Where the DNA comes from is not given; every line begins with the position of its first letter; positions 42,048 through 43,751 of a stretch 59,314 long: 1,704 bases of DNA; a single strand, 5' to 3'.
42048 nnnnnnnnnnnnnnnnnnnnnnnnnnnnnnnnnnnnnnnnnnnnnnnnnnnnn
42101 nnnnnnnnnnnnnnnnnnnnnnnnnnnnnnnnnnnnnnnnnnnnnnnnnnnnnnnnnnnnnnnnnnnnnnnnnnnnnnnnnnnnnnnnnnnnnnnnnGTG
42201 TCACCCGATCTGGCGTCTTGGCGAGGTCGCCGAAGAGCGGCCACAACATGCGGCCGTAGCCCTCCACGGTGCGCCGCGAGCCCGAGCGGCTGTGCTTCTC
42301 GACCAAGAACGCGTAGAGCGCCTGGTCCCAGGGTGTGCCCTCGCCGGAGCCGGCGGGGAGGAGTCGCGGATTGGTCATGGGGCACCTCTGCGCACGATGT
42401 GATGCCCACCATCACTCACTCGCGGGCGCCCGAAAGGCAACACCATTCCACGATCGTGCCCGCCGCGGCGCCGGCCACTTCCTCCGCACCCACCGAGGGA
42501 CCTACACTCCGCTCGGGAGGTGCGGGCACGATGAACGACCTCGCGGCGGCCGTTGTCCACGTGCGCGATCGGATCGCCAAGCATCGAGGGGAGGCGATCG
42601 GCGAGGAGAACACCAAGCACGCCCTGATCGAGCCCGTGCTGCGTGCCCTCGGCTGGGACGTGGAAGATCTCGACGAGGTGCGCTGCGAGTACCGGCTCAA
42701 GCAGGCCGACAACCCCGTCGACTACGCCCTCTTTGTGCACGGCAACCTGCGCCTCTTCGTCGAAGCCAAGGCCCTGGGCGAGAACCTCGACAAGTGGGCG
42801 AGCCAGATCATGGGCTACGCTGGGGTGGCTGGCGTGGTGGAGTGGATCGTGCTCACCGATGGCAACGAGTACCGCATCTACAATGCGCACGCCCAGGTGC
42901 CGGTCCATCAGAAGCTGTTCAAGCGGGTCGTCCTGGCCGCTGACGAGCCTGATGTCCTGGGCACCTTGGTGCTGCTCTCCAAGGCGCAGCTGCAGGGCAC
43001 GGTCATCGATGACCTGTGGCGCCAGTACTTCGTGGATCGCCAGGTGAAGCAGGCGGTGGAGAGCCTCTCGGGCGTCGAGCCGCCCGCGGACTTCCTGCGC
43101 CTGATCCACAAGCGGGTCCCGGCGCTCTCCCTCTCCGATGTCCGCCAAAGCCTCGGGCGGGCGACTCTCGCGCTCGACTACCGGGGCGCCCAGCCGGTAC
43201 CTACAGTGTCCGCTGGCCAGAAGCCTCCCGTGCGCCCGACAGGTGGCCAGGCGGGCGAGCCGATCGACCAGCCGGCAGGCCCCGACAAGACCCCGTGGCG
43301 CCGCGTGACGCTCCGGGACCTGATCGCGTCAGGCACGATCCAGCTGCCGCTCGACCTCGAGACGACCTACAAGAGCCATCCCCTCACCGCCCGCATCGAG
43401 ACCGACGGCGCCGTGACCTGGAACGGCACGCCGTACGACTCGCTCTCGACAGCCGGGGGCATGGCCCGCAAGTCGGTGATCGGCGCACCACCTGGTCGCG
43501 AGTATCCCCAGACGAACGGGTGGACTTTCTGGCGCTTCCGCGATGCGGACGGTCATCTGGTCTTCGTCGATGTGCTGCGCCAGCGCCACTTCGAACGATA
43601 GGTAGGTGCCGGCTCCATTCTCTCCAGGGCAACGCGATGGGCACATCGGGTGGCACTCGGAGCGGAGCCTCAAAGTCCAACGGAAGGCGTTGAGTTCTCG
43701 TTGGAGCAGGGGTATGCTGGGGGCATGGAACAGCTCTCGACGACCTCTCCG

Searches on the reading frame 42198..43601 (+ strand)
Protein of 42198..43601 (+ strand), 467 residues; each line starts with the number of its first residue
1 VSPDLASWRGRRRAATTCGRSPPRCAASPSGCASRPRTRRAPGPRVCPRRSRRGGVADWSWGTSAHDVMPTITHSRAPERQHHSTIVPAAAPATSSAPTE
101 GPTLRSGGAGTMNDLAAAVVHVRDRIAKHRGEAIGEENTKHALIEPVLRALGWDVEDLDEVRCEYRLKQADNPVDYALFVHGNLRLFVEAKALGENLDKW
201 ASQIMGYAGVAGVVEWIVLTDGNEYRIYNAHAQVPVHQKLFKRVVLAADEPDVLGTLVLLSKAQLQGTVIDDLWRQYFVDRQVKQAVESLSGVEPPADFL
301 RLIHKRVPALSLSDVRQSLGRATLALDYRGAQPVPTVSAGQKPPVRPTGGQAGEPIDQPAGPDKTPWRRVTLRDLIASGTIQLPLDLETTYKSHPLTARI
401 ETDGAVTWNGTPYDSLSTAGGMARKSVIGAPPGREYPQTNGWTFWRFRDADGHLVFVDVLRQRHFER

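Call 3: search_protein_families(library=pfam, proteins=[window:42198-43601:+], max_evalue=0.01)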
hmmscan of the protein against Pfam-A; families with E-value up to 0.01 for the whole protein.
window:42198-43601:+ (467 aa): 2 families
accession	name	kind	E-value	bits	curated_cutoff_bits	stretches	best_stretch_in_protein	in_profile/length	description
PF18755.6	RAMA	-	6.5e-10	39.4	35.2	1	360-453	9-92/107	Restriction Enzyme Adenine Methylase Associated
PF04313.20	HSDR_N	-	3.2e-07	30.9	25.1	1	163-231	120-193/198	Type I restriction enzyme R protein N terminus (HSDR_N)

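Call 4: search_protein_families(library=padloc, proteins=[window:42198-43601:+], max_evalue=0.01)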
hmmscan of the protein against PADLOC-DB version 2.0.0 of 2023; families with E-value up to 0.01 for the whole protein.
window:42198-43601:+ (467 aa): 5 families
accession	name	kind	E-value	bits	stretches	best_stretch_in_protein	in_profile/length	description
PDLC04921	PDC-S14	-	2.7e-12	44.6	1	366-466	184-273/280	-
PDLC03604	REase_MTase_IIG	-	0.00022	17.4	1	137-238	32-146/1011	Type IIG restriction enzyme-methyltransferase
PDLC03216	MTase_II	-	0.0016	15.5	1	366-463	274-357/364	Type II methyltransferase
PDLC04706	PDC-M54B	-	0.0031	14.2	1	124-194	31-104/475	-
PDLC03738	oMTase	-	0.0036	14.1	1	368-462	286-366/376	orphan methyltransferase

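Call 24: search_protein_families(library=phrogs, proteins=[window:42198-43601:+], max_evalue=1)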
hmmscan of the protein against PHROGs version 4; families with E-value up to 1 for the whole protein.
window:42198-43601:+ (467 aa): 4 families
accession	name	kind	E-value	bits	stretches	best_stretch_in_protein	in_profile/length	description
phrog_4225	-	DNA, RNA and nucleotide metabolism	5.7e-21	75.9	1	113-307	2-198/357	endonuclease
phrog_17239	-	unknown function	1.4e-13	51.8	1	119-277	16-173/259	-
phrog_14719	-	unknown function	0.06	12.3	1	135-205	27-93/833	-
phrog_16674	-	other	0.28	9.7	1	133-254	18-142/1364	DNA methyltransferase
